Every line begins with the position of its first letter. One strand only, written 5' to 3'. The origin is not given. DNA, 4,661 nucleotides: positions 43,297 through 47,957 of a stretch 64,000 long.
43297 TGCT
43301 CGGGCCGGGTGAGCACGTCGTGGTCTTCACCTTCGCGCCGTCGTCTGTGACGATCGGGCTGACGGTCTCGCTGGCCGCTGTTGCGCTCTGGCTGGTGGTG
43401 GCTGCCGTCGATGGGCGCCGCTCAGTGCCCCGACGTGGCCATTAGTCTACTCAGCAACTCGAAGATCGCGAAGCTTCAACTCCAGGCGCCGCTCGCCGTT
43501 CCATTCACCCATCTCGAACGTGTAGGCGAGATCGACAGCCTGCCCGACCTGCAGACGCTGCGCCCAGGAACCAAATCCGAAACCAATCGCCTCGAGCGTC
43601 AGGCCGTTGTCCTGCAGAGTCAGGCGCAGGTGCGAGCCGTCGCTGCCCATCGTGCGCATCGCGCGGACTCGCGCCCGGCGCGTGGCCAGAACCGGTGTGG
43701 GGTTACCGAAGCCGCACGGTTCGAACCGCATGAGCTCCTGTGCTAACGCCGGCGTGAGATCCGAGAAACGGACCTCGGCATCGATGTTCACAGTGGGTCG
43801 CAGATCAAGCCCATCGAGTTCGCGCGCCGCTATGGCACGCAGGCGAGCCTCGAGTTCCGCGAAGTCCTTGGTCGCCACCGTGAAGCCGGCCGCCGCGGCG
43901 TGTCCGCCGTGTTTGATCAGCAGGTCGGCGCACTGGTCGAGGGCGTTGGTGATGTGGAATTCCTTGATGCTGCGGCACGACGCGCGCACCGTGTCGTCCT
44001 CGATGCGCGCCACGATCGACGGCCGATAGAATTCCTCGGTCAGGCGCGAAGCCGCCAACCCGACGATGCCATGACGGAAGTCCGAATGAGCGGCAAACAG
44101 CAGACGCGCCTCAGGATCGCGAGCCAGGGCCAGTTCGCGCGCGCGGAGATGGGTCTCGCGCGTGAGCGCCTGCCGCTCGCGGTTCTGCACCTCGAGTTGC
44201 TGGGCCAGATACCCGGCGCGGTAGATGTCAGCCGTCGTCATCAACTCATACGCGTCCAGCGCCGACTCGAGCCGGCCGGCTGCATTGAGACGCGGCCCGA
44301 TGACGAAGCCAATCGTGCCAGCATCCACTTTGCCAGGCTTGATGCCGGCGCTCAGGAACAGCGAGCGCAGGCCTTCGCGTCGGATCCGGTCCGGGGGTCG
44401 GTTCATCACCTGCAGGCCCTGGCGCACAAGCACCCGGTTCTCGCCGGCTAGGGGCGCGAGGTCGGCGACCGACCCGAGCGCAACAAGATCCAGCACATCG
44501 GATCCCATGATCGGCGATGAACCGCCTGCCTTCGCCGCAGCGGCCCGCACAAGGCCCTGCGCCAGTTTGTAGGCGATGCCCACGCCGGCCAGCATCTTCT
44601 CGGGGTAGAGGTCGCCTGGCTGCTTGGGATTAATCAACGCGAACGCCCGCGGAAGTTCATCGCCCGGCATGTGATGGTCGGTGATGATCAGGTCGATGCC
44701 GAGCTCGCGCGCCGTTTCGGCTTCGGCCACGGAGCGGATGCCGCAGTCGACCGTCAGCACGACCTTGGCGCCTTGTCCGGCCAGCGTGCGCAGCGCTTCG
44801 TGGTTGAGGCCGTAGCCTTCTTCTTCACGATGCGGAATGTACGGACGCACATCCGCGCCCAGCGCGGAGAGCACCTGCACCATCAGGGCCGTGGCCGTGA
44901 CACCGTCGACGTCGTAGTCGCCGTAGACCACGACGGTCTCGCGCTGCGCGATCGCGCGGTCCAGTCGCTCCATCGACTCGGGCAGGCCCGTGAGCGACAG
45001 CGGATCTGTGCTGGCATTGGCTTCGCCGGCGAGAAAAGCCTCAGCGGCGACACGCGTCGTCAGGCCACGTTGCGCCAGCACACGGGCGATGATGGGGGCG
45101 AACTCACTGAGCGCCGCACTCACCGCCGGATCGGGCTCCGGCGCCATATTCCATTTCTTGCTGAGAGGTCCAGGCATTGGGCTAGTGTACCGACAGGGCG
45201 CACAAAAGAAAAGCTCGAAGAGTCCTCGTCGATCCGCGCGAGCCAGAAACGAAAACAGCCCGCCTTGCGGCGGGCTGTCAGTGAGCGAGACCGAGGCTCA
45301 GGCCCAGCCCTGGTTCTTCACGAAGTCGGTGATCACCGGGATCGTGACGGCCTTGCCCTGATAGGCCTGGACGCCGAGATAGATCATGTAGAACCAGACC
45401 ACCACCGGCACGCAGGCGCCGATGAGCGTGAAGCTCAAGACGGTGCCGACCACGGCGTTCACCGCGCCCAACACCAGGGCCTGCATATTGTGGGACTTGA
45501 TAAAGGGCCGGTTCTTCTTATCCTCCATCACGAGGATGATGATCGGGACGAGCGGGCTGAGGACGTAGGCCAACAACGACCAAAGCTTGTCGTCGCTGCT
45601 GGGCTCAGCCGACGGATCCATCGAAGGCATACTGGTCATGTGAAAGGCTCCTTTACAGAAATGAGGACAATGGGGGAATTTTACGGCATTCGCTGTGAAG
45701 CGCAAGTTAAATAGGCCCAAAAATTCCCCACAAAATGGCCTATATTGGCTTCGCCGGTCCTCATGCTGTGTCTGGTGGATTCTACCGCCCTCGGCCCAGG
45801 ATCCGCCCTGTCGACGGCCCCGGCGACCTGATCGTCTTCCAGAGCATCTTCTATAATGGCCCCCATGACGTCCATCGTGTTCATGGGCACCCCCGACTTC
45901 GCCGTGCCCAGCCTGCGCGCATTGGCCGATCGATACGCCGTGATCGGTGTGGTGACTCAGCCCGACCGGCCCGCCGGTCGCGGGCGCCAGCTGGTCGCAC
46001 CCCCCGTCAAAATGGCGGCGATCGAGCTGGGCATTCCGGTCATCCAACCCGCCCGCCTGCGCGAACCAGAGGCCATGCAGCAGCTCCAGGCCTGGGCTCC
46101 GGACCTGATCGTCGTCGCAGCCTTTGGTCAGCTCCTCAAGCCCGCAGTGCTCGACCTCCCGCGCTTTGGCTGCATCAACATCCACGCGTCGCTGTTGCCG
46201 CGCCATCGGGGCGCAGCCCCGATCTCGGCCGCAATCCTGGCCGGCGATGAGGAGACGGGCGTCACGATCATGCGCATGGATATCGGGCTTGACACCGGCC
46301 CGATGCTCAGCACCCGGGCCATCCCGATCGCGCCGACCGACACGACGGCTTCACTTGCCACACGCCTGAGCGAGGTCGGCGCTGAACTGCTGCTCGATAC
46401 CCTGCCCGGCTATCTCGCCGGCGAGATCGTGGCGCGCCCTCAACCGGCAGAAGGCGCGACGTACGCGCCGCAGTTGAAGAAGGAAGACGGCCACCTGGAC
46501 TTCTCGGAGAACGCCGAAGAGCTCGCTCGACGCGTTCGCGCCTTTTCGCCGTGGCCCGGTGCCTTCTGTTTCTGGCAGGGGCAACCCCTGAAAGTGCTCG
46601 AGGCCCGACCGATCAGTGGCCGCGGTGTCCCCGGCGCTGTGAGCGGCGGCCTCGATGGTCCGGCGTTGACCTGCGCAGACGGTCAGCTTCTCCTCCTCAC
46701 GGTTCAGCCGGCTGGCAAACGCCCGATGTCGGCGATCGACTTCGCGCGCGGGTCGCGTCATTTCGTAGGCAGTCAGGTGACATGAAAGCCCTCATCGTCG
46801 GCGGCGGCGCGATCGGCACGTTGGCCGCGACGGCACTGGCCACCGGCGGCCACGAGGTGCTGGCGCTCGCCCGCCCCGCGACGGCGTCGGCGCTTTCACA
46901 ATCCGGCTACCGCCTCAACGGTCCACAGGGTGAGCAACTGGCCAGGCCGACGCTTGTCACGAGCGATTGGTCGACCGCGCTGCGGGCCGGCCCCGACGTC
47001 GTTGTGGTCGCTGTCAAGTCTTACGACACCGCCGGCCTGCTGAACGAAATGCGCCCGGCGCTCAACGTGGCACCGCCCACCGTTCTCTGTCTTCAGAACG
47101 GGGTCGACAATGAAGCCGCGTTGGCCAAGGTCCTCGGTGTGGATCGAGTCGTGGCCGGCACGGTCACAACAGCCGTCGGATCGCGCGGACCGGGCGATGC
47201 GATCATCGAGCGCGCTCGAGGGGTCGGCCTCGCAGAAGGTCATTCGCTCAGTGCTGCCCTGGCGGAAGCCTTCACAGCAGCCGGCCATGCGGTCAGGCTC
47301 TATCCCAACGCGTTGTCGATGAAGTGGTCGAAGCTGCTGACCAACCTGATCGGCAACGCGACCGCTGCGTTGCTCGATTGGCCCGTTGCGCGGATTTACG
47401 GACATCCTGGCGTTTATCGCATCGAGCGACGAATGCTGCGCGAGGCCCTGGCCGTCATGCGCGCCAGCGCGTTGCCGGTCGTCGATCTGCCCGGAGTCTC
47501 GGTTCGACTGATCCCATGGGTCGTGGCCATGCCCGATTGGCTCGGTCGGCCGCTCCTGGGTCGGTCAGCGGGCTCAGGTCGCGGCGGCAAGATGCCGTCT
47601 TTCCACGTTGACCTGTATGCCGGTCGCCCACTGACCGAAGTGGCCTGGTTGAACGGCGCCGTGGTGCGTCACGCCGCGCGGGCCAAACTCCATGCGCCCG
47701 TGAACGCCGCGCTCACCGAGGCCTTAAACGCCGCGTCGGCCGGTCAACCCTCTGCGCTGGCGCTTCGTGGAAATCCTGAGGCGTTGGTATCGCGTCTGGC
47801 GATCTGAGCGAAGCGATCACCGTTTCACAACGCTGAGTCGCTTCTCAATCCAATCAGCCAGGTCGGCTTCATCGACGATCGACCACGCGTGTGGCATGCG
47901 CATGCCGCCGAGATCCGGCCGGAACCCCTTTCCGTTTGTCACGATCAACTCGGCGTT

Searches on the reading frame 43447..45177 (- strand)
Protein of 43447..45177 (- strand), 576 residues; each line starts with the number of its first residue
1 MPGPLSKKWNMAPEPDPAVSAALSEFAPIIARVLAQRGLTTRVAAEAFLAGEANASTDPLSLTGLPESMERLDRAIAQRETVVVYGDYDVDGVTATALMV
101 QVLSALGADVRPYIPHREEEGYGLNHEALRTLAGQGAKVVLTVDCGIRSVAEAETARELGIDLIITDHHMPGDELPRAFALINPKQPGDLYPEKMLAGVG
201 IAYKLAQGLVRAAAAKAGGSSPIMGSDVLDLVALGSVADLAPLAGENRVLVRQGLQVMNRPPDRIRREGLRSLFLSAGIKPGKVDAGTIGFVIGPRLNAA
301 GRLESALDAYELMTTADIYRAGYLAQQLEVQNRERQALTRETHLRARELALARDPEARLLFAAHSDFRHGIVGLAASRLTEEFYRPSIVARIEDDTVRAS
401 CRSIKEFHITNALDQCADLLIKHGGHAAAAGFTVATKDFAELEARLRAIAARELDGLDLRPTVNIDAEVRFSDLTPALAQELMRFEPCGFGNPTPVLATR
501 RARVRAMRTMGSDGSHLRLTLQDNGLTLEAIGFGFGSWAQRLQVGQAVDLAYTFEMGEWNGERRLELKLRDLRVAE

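Call 7: search_protein_families(library=pfam, proteins=[window:43447-45177:-], max_evalue=0.00001)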
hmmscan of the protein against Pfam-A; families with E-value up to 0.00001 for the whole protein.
window:43447-45177:- (576 aa): 3 families
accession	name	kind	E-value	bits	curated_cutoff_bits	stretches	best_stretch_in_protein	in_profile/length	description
PF17768.7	RecJ_OB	-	8.5e-31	106.6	27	1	465-571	1-107/107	RecJ OB domain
PF01368.27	DHH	-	1.4e-26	93.7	28.1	1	81-235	1-124/125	DHH family, N-terminal domain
PF02272.25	DHHA1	-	8.8e-10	39.4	25.9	1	359-449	4-99/102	DHHA1 domain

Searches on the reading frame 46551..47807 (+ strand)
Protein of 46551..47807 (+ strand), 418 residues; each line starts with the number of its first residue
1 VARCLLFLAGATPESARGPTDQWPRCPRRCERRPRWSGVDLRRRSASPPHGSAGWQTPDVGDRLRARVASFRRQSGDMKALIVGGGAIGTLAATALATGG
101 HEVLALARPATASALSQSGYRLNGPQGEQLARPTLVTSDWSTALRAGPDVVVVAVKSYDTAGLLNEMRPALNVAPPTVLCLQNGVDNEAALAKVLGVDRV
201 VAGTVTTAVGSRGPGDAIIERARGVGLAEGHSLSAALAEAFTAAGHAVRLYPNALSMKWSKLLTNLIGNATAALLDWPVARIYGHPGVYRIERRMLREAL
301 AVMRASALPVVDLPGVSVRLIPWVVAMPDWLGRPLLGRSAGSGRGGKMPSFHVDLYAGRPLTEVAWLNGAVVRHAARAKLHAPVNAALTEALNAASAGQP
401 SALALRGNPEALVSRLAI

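Call 7: search_protein_families(library=pfam, proteins=[window:46551-47807:+], max_evalue=0.00001)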
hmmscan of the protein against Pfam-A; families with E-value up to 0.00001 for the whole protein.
window:46551-47807:+ (418 aa): 2 families
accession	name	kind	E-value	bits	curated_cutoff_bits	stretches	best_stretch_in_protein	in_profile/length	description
PF02558.23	ApbA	-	3.5e-27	95.3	22.2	1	81-217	2-135/150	Ketopantoate reductase PanE/ApbA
PF08546.17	ApbA_C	-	5.1e-19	69.3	22.7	1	255-394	3-123/125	Ketopantoate reductase PanE/ApbA C terminal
